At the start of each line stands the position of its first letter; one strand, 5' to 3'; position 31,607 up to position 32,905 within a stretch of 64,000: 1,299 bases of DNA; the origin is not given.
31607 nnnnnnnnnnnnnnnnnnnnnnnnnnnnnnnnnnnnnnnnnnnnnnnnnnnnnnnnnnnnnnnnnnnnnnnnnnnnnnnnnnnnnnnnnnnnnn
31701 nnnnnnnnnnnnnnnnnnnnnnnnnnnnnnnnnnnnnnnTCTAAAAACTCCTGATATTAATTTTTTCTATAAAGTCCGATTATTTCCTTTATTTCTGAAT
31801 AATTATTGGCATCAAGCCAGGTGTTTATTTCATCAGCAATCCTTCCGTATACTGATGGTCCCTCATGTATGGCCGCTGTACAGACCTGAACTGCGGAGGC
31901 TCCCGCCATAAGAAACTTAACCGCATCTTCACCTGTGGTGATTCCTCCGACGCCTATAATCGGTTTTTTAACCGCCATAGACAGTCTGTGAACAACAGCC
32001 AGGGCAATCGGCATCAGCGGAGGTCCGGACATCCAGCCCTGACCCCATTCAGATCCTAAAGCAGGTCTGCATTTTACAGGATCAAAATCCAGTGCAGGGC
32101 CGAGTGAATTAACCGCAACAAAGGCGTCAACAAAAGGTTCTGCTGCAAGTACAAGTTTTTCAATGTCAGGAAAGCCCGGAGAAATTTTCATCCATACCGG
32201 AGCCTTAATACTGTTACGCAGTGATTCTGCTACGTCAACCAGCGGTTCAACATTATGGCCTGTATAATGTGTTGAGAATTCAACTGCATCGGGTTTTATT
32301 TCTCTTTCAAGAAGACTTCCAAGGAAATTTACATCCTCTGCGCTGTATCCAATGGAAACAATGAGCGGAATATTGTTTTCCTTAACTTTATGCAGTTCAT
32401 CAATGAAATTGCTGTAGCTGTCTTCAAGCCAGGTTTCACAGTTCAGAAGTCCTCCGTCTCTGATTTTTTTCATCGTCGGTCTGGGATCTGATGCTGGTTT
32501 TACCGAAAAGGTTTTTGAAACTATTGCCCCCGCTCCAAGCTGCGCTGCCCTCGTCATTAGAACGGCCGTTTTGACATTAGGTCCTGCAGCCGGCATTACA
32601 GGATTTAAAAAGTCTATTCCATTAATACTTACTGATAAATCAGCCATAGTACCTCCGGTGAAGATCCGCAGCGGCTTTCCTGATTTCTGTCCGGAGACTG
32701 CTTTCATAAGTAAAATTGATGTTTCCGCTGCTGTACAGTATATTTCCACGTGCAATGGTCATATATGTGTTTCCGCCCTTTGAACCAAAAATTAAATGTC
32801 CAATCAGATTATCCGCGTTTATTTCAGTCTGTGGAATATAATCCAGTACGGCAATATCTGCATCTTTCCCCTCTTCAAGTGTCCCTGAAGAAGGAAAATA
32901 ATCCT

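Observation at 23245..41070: ygeW-ygeY-ssnA-hyuA anaerobic purine/urate catabolism operon with two complete xanthine-dehydrogenase-family trios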

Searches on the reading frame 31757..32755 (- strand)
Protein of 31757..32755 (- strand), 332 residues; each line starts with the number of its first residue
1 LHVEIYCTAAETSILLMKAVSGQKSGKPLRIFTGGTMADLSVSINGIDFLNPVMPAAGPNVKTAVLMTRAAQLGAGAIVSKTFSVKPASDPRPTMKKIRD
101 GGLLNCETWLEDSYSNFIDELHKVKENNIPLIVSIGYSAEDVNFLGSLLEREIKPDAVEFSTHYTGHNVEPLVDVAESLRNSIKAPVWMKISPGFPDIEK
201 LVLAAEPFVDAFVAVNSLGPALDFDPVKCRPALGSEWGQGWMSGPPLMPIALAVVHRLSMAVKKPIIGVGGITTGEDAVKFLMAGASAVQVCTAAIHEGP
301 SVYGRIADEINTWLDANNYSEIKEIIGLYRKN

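Call 4: search_protein_families(library=ncbifam, proteins=[window:31757-32755:-])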
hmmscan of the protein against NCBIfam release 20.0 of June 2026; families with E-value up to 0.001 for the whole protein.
window:31757-32755:- (332 aa): 22 families
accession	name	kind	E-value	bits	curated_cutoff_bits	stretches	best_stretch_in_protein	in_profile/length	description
TIGR01037.2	pyrD_sub1_fam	subfamily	3.2e-49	167.6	270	1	40-328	1-298/300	dihydroorotate dehydrogenase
NF005574.0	PRK07259.1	equivalog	4e-49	167.2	269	1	37-330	2-303/304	dihydroorotate dehydrogenase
NF041011.1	dihydoor_dh_Arch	equivalog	1.3e-35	122.9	330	1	43-328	2-286/289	dihydroorotate dehydrogenase PyrD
NF006183.0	PRK08318.1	equivalog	1.4e-33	116.3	335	1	37-329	1-319/422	NAD-dependent dihydropyrimidine dehydrogenase subunit PreA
NF002702.0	PRK02506.1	equivalog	8.3e-29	100.7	301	1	37-328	1-308/313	dihydroorotate oxidase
NF005741.0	PRK07565.1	subfamily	1.2e-23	83.8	303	1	37-328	1-305/335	dihydroorotate dehydrogenase-like protein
NF003652.0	PRK05286.2-5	equivalog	1.7e-23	83.4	267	1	175-322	205-352/353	quinone-dependent dihydroorotate dehydrogenase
NF003645.0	PRK05286.1-2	equivalog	6.8e-22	77.8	366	1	180-329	205-354/359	quinone-dependent dihydroorotate dehydrogenase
TIGR01036.1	pyrD_sub2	equivalog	3.2e-20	72.2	200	1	176-328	202-353/356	dihydroorotate dehydrogenase (quinone)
NF003648.0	PRK05286.2-1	equivalog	6.3e-20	71.4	433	1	168-328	192-354/360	quinone-dependent dihydroorotate dehydrogenase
NF003650.0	PRK05286.2-3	equivalog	1.7e-19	70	477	1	174-328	226-387/393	quinone-dependent dihydroorotate dehydrogenase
NF003646.0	PRK05286.1-4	equivalog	2.2e-17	62.9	457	1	184-311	211-337/341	quinone-dependent dihydroorotate dehydrogenase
NF003651.0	PRK05286.2-4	equivalog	4e-16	58.6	448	1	181-328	221-374/377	quinone-dependent dihydroorotate dehydrogenase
NF003649.0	PRK05286.2-2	equivalog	1.5e-15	57.1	505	1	263-328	283-348/351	quinone-dependent dihydroorotate dehydrogenase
NF003644.0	PRK05286.1-1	equivalog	2.5e-15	56.4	418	1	185-308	212-334/336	quinone-dependent dihydroorotate dehydrogenase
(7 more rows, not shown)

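Call 6: search_protein_families(library=pfam, proteins=[window:31757-32755:-])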
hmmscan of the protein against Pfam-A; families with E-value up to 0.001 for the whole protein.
window:31757-32755:- (332 aa): 2 families
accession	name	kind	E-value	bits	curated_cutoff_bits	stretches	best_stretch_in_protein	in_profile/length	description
PF01180.27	DHO_dh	-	9.9e-33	114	27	1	40-313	2-290/291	Dihydroorotate dehydrogenase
PF03060.21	NMO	-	9.5e-05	22.4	28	1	252-295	182-225/331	Nitronate monooxygenase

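Call 65: find_homologous_proteins(query=window:31757-32647:-, max_evalue=1e-15)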
Query window:31757-32647:- (296 aa): 3060 proteins with E <= 1e-15 among 5658 candidates; the best 120 are listed.
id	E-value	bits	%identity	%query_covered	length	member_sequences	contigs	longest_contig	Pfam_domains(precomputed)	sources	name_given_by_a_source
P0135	1.0e-194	664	100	100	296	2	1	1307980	PF01180.28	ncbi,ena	-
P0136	8.5e-143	493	74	100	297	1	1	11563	PF01180.28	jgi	jgi:dihydroorotate dehydrogenase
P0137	1.2e-141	490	73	100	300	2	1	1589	PF01180.28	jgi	-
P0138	1.2e-141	489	73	100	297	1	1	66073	PF01180.28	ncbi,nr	ncbi:MAG: hypothetical protein JEZ04_20290 [Spirochaetales bacterium]|nr:hypothetical protein [Spiro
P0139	5.0e-141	487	73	99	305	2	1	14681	PF01180.28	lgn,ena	-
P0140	8.5e-140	483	71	99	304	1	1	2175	PF01180.28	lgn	-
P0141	2.1e-136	472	72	100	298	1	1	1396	PF01180.28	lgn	-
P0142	6.1e-136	471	69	100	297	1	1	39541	PF01180.28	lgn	-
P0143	2.8e-135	469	71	99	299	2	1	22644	PF01180.28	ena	-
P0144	5.1e-135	468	69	100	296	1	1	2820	PF01180.28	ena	-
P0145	1.1e-134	467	72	100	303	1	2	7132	PF01180.28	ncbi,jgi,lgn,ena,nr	ncbi:MAG TPA: diguanylate cyclase [Spirochaeta sp.]|nr:diguanylate cyclase [Spirochaeta sp.]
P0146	1.1e-134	467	70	99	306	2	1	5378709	PF01180.28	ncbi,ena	-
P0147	5.8e-134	464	69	100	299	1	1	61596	PF01180.28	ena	-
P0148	1.8e-133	463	69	99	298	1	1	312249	PF01180.28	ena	-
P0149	2.6e-133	462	70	100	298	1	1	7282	PF01180.28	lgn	-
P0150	3.3e-133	462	69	100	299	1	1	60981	PF01180.28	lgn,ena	-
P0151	2.9e-132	459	68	99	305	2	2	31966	PF01180.28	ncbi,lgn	-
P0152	6.8e-129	448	71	94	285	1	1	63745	PF01180.28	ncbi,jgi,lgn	-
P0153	1.4e-128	447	68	100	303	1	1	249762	PF01180.28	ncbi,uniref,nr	ncbi:MAG: hypothetical protein PQJ61_10130 [Spirochaetales bacterium]|uniref:Dihydroorotate dehydrog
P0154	1.4e-127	443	67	100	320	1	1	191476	PF01180.28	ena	-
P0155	1.0e-116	408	63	100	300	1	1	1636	PF01180.28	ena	-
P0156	1.9e-115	404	68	86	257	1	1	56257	PF01180.28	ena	-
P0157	3.6e-115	403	60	100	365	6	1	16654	PF14697.12,PF12797.13,PF12837.13,PF00037.33,PF01180.28,PF12838.13,PF13237.12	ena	-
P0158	3.7e-115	402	62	98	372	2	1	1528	PF14697.12,PF12797.13,PF12837.13,PF00037.33,PF01180.28,PF12838.13,PF13237.12,PF13183.12,PF13187.12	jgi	-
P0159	9.5e-115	401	61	100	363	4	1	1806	PF14697.12,PF12797.13,PF12837.13,PF00037.33,PF01180.28,PF12838.13,PF13237.12,PF13187.12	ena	-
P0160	2.9e-114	400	60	100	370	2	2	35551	PF12797.13,PF12837.13,PF00037.33,PF01180.28,PF12838.13,PF13237.12,PF13187.12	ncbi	ncbi:Dihydrothymine dehydrogenase [Candidatus Magnetomoraceae bacterium gMMP-1]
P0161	5.4e-113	395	57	100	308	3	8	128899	PF01180.28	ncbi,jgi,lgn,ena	-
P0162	1.5e-112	394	61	99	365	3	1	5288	PF14697.12,PF12797.13,PF12837.13,PF00037.33,PF01180.28,PF12838.13,PF13237.12,PF13187.12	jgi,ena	-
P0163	3.3e-112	393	58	100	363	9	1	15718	PF14697.12,PF12797.13,PF12837.13,PF00037.33,PF01180.28,PF12838.13,PF13237.12,PF12800.13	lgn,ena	-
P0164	3.9e-112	393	58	100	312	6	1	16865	PF01180.28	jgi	jgi:dihydroorotate dehydrogenase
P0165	4.1e-112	393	59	100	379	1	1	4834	PF12837.13,PF00037.33,PF01180.28,PF12838.13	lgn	-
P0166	6.4e-112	392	60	100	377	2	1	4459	PF14697.12,PF12797.13,PF12837.13,PF00037.33,PF01180.28,PF12838.13,PF13237.12,PF13183.12,PF13187.12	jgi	jgi:dihydroorotate dehydrogenase/Pyruvate/2-oxoacid:ferredoxin oxidoreductase delta subunit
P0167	7.4e-112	392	60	99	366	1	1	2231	PF12797.13,PF12837.13,PF00037.33,PF01180.28,PF12838.13,PF13237.12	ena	-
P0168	7.9e-112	392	59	100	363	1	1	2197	PF14697.12,PF12797.13,PF12837.13,PF00037.33,PF01180.28,PF12838.13,PF13237.12,PF13187.12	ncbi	-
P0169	1.1e-111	391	58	98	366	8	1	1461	PF14697.12,PF12797.13,PF12837.13,PF00037.33,PF01180.28,PF12838.13,PF13237.12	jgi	jgi:dihydroorotate dehydrogenase subfamily 1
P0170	1.7e-111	390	59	98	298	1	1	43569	PF01180.28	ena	-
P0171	1.9e-111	390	59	99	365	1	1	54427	PF12837.13,PF00037.33,PF01180.28,PF12838.13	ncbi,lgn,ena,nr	ncbi:4Fe-4S binding protein [bacterium]|nr:4Fe-4S binding protein [bacterium]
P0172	2.6e-111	390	59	99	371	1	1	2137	PF14697.12,PF12797.13,PF12837.13,PF00037.33,PF01180.28,PF12838.13,PF13237.12,PF13187.12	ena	-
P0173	5.5e-111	389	57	100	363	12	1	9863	PF14697.12,PF12797.13,PF12837.13,PF00037.33,PF01180.28,PF12838.13,PF13237.12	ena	-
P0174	5.6e-111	389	58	99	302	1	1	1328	PF01180.28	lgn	-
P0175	6.3e-111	389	59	98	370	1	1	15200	PF14697.12,PF12797.13,PF12837.13,PF00037.33,PF01180.28,PF12838.13,PF13237.12,PF13187.12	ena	-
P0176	8.1e-111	388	58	100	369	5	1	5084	PF12797.13,PF12837.13,PF00037.33,PF01180.28,PF12838.13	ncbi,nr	ncbi:4Fe-4S binding protein [bacterium]|nr:4Fe-4S binding protein [bacterium]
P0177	1.0e-110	388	57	99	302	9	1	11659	PF01180.28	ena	-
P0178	1.1e-110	388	57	100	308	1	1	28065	PF01180.28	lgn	-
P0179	1.1e-110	388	57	100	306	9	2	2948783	PF01180.28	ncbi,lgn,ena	-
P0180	1.2e-110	388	58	100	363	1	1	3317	PF14697.12,PF12797.13,PF00037.33,PF01180.28,PF12838.13,PF13237.12,PF13187.12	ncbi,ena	-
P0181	1.5e-110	387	59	100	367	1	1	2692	PF12797.13,PF12837.13,PF00037.33,PF01180.28,PF12838.13,PF13237.12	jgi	jgi:dihydroorotate dehydrogenase subfamily 1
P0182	1.8e-110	387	57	99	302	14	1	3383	PF01180.28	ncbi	-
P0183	2.0e-110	387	58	100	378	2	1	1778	PF14697.12,PF12797.13,PF00037.33,PF01180.28,PF12838.13,PF13237.12,PF13187.12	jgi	jgi:dihydroorotate dehydrogenase subfamily 1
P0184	2.0e-110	387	59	98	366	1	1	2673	PF14697.12,PF12797.13,PF12837.13,PF00037.33,PF01180.28,PF12838.13,PF13237.12,PF13187.12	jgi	jgi:dihydroorotate dehydrogenase subfamily 1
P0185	2.0e-110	387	59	100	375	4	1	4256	PF14697.12,PF12797.13,PF12837.13,PF00037.33,PF01180.28,PF12838.13,PF13237.12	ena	-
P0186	2.5e-110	387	57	100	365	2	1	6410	PF12797.13,PF00037.33,PF01180.28,PF12838.13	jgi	-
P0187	2.6e-110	387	58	100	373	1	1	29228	PF14697.12,PF12797.13,PF12837.13,PF00037.33,PF01180.28,PF12838.13,PF25160.2,PF13237.12,PF13187.12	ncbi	-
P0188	4.1e-110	386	58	99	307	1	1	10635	PF01180.28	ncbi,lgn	-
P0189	5.3e-110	386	60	100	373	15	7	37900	PF14697.12,PF12797.13,PF12837.13,PF00037.33,PF01180.28,PF12838.13,PF13237.12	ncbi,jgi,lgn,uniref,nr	ncbi:4Fe-4S binding protein [Aminiphilus sp.]|uniref:4Fe-4S binding protein n=1 Tax=Aminiphilus sp. 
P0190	1.1e-109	385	58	100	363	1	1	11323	PF12797.13,PF12837.13,PF00037.33,PF01180.28,PF12838.13,PF13237.12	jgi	jgi:dihydroorotate dehydrogenase (NAD+) catalytic subunit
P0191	1.2e-109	384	58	100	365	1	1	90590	PF14697.12,PF12797.13,PF12837.13,PF00037.33,PF01180.28,PF12838.13,PF13237.12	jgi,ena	-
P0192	1.4e-109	384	71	82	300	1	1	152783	PF01180.28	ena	-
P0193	1.6e-109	384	57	100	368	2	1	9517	PF14697.12,PF12797.13,PF12837.13,PF00037.33,PF01180.28,PF12838.13,PF13237.12,PF13187.12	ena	-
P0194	1.6e-109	384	56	100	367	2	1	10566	PF14697.12,PF12797.13,PF12837.13,PF00037.33,PF01180.28,PF12838.13,PF13237.12,PF13183.12,PF12800.13,PF13187.12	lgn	-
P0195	1.9e-109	384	58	99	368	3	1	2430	PF14697.12,PF12797.13,PF12837.13,PF00037.33,PF01180.28,PF12838.13,PF13237.12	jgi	jgi:dihydroorotate dehydrogenase subfamily 1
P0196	2.5e-109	383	58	100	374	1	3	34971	PF14697.12,PF12797.13,PF12837.13,PF00037.33,PF01180.28,PF12838.13,PF13237.12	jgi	jgi:dihydroorotate dehydrogenase subfamily 1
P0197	3.2e-109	383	57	100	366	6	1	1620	PF14697.12,PF12797.13,PF12837.13,PF00037.33,PF01180.28,PF12838.13,PF13237.12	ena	-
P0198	4.1e-109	383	57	100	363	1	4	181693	PF14697.12,PF12797.13,PF00037.33,PF01180.28,PF12838.13,PF13237.12,PF13187.12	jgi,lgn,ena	-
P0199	6.1e-109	382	56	100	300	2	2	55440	PF01180.28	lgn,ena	-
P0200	7.8e-109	382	57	99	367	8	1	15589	PF14697.12,PF12797.13,PF12837.13,PF00037.33,PF01180.28,PF12838.13,PF13237.12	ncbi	-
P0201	9.3e-109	382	57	99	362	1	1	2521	PF14697.12,PF12797.13,PF12837.13,PF00037.33,PF01180.28,PF12838.13,PF13237.12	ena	-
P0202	1.0e-108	381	55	100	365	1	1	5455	PF14697.12,PF12797.13,PF12837.13,PF00037.33,PF01180.28,PF12838.13,PF13237.12,PF13183.12,PF13187.12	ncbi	-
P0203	1.5e-108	381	57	100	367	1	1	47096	PF14697.12,PF12797.13,PF12837.13,PF00037.33,PF01180.28,PF12838.13,PF13237.12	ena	-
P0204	1.6e-108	381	56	99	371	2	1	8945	PF14697.12,PF12797.13,PF12837.13,PF00037.33,PF01180.28,PF12838.13,PF13237.12,PF13187.12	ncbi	-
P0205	1.8e-108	381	55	100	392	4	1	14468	PF14697.12,PF12797.13,PF12837.13,PF00037.33,PF01180.28,PF12838.13,PF13237.12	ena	-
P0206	4.0e-108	379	56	100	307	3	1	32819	PF01180.28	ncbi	-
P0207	4.0e-108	379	59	100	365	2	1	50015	PF14697.12,PF12797.13,PF12837.13,PF00037.33,PF01180.28,PF12838.13,PF13237.12,PF13183.12,PF12800.13,PF13187.12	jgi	-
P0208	4.0e-108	379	58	100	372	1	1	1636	PF14697.12,PF12797.13,PF12837.13,PF00037.33,PF01180.28,PF12838.13,PF13237.12,PF13187.12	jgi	jgi:dihydroorotate dehydrogenase/NAD-dependent dihydropyrimidine dehydrogenase PreA subunit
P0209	6.9e-108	379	57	99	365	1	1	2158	PF14697.12,PF12797.13,PF12837.13,PF00037.33,PF01180.28,PF12838.13,PF13237.12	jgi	jgi:dihydroorotate dehydrogenase subfamily 1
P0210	7.1e-108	379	58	100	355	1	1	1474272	PF01180.28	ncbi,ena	-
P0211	7.4e-108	379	58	99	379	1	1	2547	PF12797.13,PF12837.13,PF00037.33,PF01180.28,PF12838.13,PF13237.12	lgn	-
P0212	1.0e-107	378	57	100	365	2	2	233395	PF14697.12,PF12797.13,PF12837.13,PF00037.33,PF13484.12,PF01180.28,PF12838.13,PF13237.12,PF13187.12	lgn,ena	-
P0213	1.1e-107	378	55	99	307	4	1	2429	PF01180.28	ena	-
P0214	1.4e-107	378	56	100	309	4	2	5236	PF01180.28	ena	-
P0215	2.0e-107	377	59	100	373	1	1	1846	PF14697.12,PF12797.13,PF12837.13,PF00037.33,PF01180.28,PF12838.13,PF13237.12,PF13187.12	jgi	jgi:dihydroorotate dehydrogenase/Pyruvate/2-oxoacid:ferredoxin oxidoreductase delta subunit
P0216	2.1e-107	377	56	99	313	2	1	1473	PF01180.28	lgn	-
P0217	2.5e-107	377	58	98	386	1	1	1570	PF14697.12,PF12797.13,PF12837.13,PF00037.33,PF01180.28,PF12838.13,PF13237.12,PF13187.12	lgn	-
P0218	6.5e-107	375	57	100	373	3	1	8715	PF12797.13,PF12837.13,PF00037.33,PF01180.28,PF12838.13,PF13237.12,PF13187.12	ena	-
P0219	7.5e-107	375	57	100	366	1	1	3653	PF14697.12,PF12797.13,PF12837.13,PF00037.33,PF01180.28,PF12838.13,PF13237.12,PF13187.12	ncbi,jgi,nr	ncbi:diguanylate cyclase [bacterium]|nr:MAG: diguanylate cyclase [bacterium]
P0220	8.4e-107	375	57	98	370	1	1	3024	PF14697.12,PF12797.13,PF12837.13,PF00037.33,PF01180.28,PF12838.13,PF13237.12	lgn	-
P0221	1.1e-106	375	56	100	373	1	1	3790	PF14697.12,PF12797.13,PF00037.33,PF01180.28,PF12838.13,PF13237.12,PF13187.12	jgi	jgi:dihydroorotate dehydrogenase/Pyruvate/2-oxoacid:ferredoxin oxidoreductase delta subunit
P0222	1.4e-106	374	57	99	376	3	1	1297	PF14697.12,PF12797.13,PF12837.13,PF00037.33,PF01180.28,PF12838.13,PF13237.12,PF13187.12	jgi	-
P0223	1.6e-106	374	56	100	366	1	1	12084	PF14697.12,PF12797.13,PF12837.13,PF00037.33,PF13484.12,PF01180.28,PF12838.13,PF25160.2,PF13237.12,PF12800.13,PF13187.12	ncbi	-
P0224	1.7e-106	374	57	100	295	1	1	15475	PF01180.28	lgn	-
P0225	2.2e-106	374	57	100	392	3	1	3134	PF14697.12,PF12837.13,PF13484.12,PF12838.13,PF13534.12,PF12797.13,PF00037.33,PF01180.28,PF25160.2,PF13237.12,PF13183.12,PF13187.12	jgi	jgi:dihydroorotate dehydrogenase/NAD-dependent dihydropyrimidine dehydrogenase PreA subunit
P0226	2.6e-106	373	54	99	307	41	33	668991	PF01180.28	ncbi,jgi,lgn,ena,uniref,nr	ncbi:dihydroorotate dehydrogenase [Aminivibrio sp.]|jgi:dihydroorotate dehydrogenase subfamily 1|uni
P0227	2.9e-106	373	55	100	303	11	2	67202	PF01180.28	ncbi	-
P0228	3.0e-106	373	55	100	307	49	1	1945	PF01180.28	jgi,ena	-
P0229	3.5e-106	373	56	99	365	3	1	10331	PF12797.13,PF00037.33,PF01180.28,PF12838.13,PF13237.12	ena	-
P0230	4.3e-106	373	57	100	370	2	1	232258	PF14697.12,PF12797.13,PF00037.33,PF01180.28,PF12838.13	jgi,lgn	-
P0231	8.1e-106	372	57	99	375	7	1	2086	PF14697.12,PF12797.13,PF12837.13,PF00037.33,PF01180.28,PF12838.13,PF13237.12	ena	-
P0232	1.3e-105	371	57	100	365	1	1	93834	PF14697.12,PF12797.13,PF12837.13,PF00037.33,PF01180.28,PF12838.13,PF13237.12,PF13187.12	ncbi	-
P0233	1.7e-105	371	55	100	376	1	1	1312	PF14697.12,PF12797.13,PF12837.13,PF00037.33,PF01180.28,PF12838.13,PF13237.12,PF13187.12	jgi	jgi:dihydroorotate dehydrogenase subfamily 1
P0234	2.0e-105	371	58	100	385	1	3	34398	PF12797.13,PF12837.13,PF00037.33,PF01180.28,PF12838.13,PF13237.12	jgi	jgi:dihydroorotate dehydrogenase/Pyruvate/2-oxoacid:ferredoxin oxidoreductase delta subunit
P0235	2.4e-105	370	57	99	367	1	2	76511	PF14697.12,PF12797.13,PF12837.13,PF00037.33,PF01180.28,PF12838.13,PF13237.12,PF13187.12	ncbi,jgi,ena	-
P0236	2.4e-105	370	56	100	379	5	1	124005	PF12797.13,PF12837.13,PF00037.33,PF01180.28,PF12838.13,PF13237.12,PF13187.12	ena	-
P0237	2.9e-105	370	55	99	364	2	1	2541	PF14697.12,PF12797.13,PF12837.13,PF00037.33,PF01180.28,PF12838.13,PF13237.12,PF13187.12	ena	-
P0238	3.0e-105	370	55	100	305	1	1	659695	PF01180.28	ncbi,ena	-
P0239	3.0e-105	370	57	99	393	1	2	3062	PF14697.12,PF12797.13,PF12837.13,PF00037.33,PF01180.28,PF12838.13,PF13237.12,PF13187.12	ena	-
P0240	3.3e-105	370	55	100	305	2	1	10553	PF01180.28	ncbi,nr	ncbi:MAG: diguanylate cyclase [Synergistaceae bacterium]|nr:diguanylate cyclase [Synergistaceae bact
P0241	3.6e-105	370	58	100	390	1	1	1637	PF12797.13,PF12837.13,PF00037.33,PF01180.28,PF12838.13,PF13183.12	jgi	-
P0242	4.4e-105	369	58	99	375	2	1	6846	PF12797.13,PF12837.13,PF00037.33,PF01180.28,PF12838.13,PF13237.12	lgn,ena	-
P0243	5.6e-105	369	57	99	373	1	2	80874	PF14697.12,PF12797.13,PF12837.13,PF00037.33,PF01180.28,PF12838.13,PF13237.12,PF13187.12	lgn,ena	-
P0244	6.7e-105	369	56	100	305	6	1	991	PF01180.28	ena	-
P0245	7.2e-105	369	55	100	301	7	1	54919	PF01180.28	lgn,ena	-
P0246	7.6e-105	369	57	100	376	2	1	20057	PF12797.13,PF12837.13,PF00037.33,PF01180.28,PF12838.13,PF13237.12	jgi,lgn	jgi:dihydroorotate dehydrogenase (NAD+) catalytic subunit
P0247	8.6e-105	368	56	100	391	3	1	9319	PF14697.12,PF12837.13,PF13484.12,PF12838.13,PF13534.12,PF12797.13,PF00037.33,PF01180.28,PF25160.2,PF13237.12,PF13183.12,PF13187.12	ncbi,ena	-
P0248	9.9e-105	368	55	100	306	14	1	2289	PF01180.28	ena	-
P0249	1.8e-104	367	58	99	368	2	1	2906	PF14697.12,PF12797.13,PF12837.13,PF00037.33,PF01180.28,PF12838.13,PF13237.12,PF13187.12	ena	-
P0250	2.5e-104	367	55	100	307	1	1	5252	PF01180.28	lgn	-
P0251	3.2e-104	367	57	100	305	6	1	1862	PF01180.28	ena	-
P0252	3.5e-104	366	57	99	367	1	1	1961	PF14697.12,PF12797.13,PF12837.13,PF00037.33,PF01180.28,PF12838.13,PF13237.12,PF13187.12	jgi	jgi:dihydroorotate dehydrogenase subfamily 1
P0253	6.3e-104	366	71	77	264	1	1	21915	PF01180.28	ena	-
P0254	1.3e-103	365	60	99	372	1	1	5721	PF12797.13,PF12837.13,PF00037.33,PF01180.28,PF12838.13,PF13237.12,PF13187.12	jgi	jgi:dihydroorotate dehydrogenase/NAD-dependent dihydropyrimidine dehydrogenase PreA subunit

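Call 66: find_encoding_contigs(protein=P0135, flank=10000, max_places=2)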
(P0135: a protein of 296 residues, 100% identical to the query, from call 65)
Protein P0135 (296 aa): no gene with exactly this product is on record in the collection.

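Call 68: list_cluster_members(proteins=[P0135, P0121])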
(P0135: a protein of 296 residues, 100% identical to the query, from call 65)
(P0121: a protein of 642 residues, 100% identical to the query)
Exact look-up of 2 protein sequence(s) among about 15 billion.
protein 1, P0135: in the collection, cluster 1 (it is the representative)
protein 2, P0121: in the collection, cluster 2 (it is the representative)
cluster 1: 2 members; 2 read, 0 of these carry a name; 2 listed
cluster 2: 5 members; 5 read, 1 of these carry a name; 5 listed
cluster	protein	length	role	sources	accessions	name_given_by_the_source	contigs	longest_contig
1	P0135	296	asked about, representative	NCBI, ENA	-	-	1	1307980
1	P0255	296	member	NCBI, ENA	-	-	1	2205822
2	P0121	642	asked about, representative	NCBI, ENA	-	-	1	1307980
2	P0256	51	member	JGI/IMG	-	antibiotic biosynthesis monooxygenase (ABM) superfamily enzyme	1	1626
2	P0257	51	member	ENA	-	-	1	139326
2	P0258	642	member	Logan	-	-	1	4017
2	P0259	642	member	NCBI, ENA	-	-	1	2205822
